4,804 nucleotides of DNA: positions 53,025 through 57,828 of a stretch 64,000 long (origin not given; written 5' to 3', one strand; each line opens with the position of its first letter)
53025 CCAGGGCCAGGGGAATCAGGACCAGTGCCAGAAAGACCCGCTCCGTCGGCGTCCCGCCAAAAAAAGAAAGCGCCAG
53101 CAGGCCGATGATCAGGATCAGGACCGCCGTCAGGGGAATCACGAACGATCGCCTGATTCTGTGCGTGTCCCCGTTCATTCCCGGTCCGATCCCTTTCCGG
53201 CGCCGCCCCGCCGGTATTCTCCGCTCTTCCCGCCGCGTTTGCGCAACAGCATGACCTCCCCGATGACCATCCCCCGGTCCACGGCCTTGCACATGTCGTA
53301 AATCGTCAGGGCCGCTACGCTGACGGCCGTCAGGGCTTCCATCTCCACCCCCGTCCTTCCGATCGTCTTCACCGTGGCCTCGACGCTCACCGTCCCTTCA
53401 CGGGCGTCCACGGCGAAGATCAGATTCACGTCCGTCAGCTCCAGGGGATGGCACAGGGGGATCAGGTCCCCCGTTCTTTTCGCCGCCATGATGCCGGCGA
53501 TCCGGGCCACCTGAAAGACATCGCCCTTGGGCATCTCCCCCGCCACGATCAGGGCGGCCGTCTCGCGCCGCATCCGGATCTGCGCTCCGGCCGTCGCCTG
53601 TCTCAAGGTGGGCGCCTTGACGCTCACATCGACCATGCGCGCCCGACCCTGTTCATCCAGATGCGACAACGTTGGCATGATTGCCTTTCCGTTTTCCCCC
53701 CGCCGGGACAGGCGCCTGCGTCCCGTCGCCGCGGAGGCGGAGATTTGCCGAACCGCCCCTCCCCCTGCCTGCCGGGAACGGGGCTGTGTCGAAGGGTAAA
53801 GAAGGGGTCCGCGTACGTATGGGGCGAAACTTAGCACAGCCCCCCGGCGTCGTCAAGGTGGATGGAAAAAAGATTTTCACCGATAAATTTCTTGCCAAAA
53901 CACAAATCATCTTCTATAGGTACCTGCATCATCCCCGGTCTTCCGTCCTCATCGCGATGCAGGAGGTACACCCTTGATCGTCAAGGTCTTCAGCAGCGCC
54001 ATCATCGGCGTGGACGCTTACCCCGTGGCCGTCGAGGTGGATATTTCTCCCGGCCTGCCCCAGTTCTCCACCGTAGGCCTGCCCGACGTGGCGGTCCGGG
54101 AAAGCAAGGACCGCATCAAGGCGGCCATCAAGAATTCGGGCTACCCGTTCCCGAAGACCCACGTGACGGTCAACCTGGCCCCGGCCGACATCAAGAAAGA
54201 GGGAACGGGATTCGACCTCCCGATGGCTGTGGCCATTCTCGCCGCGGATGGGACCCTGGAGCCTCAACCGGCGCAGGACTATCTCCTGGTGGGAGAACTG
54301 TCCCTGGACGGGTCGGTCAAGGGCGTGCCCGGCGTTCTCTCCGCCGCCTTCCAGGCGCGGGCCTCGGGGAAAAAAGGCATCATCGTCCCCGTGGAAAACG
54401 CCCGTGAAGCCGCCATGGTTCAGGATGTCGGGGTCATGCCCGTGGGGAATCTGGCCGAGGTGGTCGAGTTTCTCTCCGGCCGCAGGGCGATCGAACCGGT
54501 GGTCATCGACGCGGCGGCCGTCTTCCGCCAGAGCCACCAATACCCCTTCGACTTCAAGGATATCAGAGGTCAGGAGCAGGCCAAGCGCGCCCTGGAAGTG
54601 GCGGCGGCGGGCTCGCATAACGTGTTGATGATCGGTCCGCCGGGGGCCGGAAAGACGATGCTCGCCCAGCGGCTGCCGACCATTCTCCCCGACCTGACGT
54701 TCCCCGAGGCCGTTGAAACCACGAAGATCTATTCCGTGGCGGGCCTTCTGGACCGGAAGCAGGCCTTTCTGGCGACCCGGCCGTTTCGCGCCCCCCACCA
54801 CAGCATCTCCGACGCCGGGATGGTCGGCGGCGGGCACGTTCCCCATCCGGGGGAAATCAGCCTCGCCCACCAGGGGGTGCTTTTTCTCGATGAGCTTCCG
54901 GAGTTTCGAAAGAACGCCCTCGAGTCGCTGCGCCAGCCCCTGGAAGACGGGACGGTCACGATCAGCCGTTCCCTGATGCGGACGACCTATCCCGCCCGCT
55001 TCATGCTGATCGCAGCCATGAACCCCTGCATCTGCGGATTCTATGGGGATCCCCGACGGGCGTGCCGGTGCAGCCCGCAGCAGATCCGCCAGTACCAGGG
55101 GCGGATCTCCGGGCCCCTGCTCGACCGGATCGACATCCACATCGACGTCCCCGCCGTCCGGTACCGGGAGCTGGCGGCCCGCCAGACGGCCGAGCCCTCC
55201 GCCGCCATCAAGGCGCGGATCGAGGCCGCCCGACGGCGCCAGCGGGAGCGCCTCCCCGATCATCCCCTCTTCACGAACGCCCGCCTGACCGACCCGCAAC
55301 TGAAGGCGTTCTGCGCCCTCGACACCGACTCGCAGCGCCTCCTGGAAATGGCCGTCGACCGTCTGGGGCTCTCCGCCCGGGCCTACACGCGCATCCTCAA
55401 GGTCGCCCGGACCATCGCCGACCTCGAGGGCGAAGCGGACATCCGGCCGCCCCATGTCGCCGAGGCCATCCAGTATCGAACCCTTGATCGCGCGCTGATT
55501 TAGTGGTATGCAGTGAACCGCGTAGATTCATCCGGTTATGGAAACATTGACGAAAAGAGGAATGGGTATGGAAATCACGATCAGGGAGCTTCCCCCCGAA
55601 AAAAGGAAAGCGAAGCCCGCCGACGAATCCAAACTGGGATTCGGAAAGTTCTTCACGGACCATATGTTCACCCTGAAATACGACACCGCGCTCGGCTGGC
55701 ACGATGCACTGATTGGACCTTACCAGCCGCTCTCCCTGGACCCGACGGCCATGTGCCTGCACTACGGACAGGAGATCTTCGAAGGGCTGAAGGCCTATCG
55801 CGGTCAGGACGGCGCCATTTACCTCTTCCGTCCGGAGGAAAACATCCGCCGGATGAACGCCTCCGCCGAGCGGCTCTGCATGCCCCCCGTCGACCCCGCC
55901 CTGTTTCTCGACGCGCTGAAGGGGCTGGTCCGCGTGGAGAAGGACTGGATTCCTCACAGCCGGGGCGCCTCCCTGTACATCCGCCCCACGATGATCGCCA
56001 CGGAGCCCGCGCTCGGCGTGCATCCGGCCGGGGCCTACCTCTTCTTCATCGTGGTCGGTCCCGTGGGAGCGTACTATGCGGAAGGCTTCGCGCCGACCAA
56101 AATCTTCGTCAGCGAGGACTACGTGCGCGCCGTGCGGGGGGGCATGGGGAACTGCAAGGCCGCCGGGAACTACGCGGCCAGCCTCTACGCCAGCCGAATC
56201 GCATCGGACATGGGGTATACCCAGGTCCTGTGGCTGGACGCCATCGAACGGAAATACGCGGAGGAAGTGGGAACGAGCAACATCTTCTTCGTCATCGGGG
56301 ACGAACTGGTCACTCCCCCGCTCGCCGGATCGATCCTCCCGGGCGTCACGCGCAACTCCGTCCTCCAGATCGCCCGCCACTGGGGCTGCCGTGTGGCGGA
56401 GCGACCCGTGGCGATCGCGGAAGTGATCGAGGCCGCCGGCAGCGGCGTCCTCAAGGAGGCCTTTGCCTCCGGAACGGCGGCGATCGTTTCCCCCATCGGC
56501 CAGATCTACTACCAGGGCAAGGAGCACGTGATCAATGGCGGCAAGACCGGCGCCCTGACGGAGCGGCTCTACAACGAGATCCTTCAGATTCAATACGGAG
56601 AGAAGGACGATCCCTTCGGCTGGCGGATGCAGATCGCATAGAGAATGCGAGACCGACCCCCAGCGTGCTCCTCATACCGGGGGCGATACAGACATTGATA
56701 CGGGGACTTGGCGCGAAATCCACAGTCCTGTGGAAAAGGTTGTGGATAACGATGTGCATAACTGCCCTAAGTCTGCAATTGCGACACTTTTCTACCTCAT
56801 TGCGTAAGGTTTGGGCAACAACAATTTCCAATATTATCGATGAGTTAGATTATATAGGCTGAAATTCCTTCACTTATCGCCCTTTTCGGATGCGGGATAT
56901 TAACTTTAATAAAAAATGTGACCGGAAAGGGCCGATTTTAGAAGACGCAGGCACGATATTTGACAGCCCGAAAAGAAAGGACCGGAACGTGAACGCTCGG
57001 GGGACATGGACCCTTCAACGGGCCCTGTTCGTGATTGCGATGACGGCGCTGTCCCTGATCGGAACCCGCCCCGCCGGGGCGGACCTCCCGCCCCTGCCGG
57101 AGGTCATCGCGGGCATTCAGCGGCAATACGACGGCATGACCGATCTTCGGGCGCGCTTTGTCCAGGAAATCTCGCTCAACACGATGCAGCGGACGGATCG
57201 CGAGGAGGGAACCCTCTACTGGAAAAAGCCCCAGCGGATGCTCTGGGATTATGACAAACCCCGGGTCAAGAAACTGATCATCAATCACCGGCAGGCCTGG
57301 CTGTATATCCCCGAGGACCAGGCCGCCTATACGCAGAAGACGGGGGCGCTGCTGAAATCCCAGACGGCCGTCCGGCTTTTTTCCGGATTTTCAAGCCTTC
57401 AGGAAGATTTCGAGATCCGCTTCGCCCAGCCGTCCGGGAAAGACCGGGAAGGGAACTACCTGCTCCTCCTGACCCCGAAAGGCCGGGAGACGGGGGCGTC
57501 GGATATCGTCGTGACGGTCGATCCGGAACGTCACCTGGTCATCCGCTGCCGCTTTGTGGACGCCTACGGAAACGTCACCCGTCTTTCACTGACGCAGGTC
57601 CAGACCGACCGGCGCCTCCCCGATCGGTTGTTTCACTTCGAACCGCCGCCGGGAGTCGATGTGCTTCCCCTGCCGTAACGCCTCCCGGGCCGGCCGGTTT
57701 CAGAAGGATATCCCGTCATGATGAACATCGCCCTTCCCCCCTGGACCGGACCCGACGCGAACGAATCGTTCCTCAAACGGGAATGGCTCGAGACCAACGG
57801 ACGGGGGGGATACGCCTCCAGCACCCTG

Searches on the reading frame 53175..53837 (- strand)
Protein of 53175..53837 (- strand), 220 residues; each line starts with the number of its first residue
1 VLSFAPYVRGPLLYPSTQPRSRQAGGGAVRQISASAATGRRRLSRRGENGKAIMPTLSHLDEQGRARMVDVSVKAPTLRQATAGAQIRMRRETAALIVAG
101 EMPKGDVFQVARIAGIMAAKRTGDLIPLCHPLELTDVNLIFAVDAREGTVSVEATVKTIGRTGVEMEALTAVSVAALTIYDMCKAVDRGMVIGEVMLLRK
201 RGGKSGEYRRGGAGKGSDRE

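Call 25: search_protein_families(library=ncbifam, proteins=[window:53175-53837:-], max_evalue=0.00001)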
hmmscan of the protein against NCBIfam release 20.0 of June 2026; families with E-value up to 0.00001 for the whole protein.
window:53175-53837:- (220 aa): 6 families
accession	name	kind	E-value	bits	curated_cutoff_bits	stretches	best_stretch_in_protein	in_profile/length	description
NF006870.0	PRK09364.1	subfamily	2.2e-71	238.8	162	1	54-210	3-159/161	cyclic pyranopterin monophosphate synthase MoaC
TIGR00581.1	moaC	equivalog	4e-65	218.2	141.5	1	57-205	1-148/148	cyclic pyranopterin monophosphate synthase MoaC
NF002947.1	PRK03604.1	equivalog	6e-57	193.2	285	1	68-209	1-140/301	bifunctional molybdenum cofactor biosynthesis protein MoaC/MoaB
NF011069.0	PRK14499.1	equivalog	1.8e-56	191.5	457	1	57-211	3-157/308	cyclic pyranopterin monophosphate synthase MoaC/MOSC-domain-containing protein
NF011070.0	PRK14500.1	equivalog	3.4e-42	145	606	1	56-205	7-160/358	putative bifunctional molybdopterin-guanine dinucleotide biosynthesis protein MoaC/MobA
NF008999.0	PRK12343.1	equivalog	5.8e-42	143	171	1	56-188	3-132/156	cyclic pyranopterin monophosphate synthase MoaC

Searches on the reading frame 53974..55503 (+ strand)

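Call 25: search_protein_families(library=ncbifam, proteins=[window:53974-55503:+], max_evalue=0.00001)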
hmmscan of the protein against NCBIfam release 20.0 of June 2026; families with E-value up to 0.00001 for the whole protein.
window:53974-55503:+ (509 aa): 8 families
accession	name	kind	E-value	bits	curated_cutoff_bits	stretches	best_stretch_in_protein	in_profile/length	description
TIGR00368.1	TIGR00368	hypoth_equivalog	3.2e-193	642.8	362.4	1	5-502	1-499/499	YifB family Mg chelatase-like AAA ATPase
NF007365.0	PRK09862.1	equivalog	1.3e-151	505.6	530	1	5-509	6-499/506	YifB family Mg chelatase-like AAA ATPase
TIGR02902.1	spore_lonB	equivalog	4.4e-18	65.2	723.3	2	190-330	60-206/531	ATP-dependent protease LonB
TIGR02903.1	spore_lon_C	equivalog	1.8e-15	56.5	678.8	2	94-166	540-613/615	Lon family ATP-dependent protease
TIGR00764.1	lon_rel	equivalog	6.6e-15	54.7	516.6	1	197-244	20-67/608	ATP-dependent protease LonB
TIGR02442.1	Cob-chelat-sub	hypoth_equivalog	4.5e-11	41.9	779.45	0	283-351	111-179/641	putative cobaltochelatase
TIGR02031.1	BchD-ChlD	equivalog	6.3e-08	31.8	499.55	1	204-507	4-271/608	magnesium chelatase ATPase subunit D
NF038308.1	RNA_repair_RtcR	equivalog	4.3e-07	29.1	650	0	203-233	193-223/530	RNA repair transcriptional activator RtcR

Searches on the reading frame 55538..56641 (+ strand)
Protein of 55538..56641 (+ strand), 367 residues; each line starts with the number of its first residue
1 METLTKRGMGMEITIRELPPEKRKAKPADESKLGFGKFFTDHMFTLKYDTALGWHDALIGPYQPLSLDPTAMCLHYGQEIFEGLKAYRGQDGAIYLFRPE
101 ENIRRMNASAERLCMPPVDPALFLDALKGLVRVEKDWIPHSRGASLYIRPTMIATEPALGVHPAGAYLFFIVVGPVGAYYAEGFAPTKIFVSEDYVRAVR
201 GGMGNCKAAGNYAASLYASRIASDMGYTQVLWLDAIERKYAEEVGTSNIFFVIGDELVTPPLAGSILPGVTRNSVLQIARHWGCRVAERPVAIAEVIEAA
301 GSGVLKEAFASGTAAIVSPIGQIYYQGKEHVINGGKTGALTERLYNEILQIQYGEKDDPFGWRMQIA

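Call 25: search_protein_families(library=ncbifam, proteins=[window:55538-56641:+], max_evalue=0.00001)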
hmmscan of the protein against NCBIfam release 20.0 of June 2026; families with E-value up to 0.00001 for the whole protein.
window:55538-56641:+ (367 aa): 16 families
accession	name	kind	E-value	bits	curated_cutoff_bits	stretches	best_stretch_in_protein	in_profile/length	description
NF009897.0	PRK13357.1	equivalog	6.5e-145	482.4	307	1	19-366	9-357/358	branched-chain amino acid aminotransferase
TIGR01123.1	ilvE_II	equivalog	3.3e-122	407.4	250.05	1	54-365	1-312/313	branched-chain-amino-acid transaminase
NF005146.0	PRK06606.1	equivalog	3.6e-41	141.1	279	1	71-366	27-306/307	branched-chain amino acid transaminase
TIGR01122.1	ilvE_I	equivalog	3.4e-39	134.8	245.55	1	73-365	20-297/298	branched-chain-amino-acid transaminase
NF005726.0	PRK07544.1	equivalog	3.8e-22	78.8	396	1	54-324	14-267/295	branched-chain amino acid aminotransferase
NF006185.0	PRK08320.1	subfamily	7.8e-21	74.5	363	1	74-351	26-282/292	branched-chain amino acid aminotransferase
NF009896.0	PRK13356.1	equivalog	8.3e-17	61.2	262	1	69-323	26-261/287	branched-chain amino acid aminotransferase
NF005209.0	PRK06680.1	subfamily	1.1e-14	54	320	1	220-347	161-276/286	D-amino-acid transaminase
NF009126.0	PRK12479.1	equivalog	5.4e-12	45.5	518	1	74-349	27-281/299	branched-chain-amino-acid transaminase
TIGR01121.1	D_amino_aminoT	equivalog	9.5e-11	41.4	277.45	1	242-347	175-270/276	D-amino-acid transaminase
NF005888.0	PRK07849.1-3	equivalog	7.5e-10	38.2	273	1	212-305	165-257/298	aminodeoxychorismate lyase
NF005886.0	PRK07849.1-1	equivalog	1.7e-09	37.4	253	1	211-301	163-251/291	aminodeoxychorismate lyase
TIGR03461.1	pabC_Proteo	equivalog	6.6e-07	28.8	176.85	0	243-299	171-227/262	aminodeoxychorismate lyase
NF004761.0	PRK06092.1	equivalog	1.6e-06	27.6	260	0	242-299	172-229/268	aminodeoxychorismate lyase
NF005800.0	PRK07650.1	equivalog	1.6e-06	27.6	308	1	241-299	177-234/290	aminodeoxychorismate lyase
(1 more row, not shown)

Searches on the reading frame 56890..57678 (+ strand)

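Call 28: search_protein_families(library=ncbifam, proteins=[window:56890-57678:+], max_evalue=1e-8)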
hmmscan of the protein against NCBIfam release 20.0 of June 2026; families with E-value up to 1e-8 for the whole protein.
window:56890-57678:+ (262 aa): 4 families
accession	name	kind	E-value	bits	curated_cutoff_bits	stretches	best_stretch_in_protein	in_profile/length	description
TIGR00547.2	lolA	equivalog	1.1e-31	109.9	112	1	73-259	21-200/202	outer membrane lipoprotein periplasmic chaperone LolA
NF000661.0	PRK00031.1-3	equivalog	3e-17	62.7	255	1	90-259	60-223/225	outer membrane lipoprotein chaperone LolA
NF053544.1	LolA2_flexi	equivalog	6.1e-13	48.6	125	1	72-249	31-207/208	flexirubin biosynthesis/transport protein LolA2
NF000663.1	PRK00031.2-1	exception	7.1e-13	48.4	120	0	83-142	20-77/168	LolA-like outer membrane lipoprotein chaperone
